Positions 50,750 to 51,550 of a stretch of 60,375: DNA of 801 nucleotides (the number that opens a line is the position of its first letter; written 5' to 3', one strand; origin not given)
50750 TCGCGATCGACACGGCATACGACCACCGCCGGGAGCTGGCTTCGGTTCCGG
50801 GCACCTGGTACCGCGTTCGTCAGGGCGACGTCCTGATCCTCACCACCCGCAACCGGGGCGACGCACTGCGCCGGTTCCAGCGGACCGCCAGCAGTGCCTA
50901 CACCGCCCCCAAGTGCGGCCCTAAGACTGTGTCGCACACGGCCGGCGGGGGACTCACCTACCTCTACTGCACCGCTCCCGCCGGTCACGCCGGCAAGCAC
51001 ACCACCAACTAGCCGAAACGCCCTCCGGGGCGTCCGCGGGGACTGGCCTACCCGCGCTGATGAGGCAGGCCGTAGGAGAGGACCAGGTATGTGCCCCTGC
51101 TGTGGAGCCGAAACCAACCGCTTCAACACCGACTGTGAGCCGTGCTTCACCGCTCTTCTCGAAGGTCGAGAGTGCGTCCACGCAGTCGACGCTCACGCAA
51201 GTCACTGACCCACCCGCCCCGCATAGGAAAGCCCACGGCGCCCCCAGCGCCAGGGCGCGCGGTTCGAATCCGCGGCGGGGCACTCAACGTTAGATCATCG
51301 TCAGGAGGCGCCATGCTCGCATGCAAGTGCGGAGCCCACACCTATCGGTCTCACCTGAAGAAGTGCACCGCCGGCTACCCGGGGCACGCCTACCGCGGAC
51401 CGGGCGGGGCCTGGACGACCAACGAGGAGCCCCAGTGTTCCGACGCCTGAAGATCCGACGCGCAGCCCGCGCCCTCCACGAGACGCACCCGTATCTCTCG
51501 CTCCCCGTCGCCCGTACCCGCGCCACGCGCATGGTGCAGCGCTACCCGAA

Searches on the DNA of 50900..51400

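Call 75: search_rna_families(source=window, start=50900, end=51400, threshold=evalue, max_evalue=0.1, show_alignments=2)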
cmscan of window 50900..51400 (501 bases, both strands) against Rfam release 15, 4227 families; matches with E-value up to 0.1: 1.
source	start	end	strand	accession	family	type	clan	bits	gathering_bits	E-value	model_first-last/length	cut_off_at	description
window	51011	51074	+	RF02276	Hammerhead_II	Gene; ribozyme;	CL00010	42.8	37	1.6e-07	1-66/66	no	Hammerhead ribozyme (type II)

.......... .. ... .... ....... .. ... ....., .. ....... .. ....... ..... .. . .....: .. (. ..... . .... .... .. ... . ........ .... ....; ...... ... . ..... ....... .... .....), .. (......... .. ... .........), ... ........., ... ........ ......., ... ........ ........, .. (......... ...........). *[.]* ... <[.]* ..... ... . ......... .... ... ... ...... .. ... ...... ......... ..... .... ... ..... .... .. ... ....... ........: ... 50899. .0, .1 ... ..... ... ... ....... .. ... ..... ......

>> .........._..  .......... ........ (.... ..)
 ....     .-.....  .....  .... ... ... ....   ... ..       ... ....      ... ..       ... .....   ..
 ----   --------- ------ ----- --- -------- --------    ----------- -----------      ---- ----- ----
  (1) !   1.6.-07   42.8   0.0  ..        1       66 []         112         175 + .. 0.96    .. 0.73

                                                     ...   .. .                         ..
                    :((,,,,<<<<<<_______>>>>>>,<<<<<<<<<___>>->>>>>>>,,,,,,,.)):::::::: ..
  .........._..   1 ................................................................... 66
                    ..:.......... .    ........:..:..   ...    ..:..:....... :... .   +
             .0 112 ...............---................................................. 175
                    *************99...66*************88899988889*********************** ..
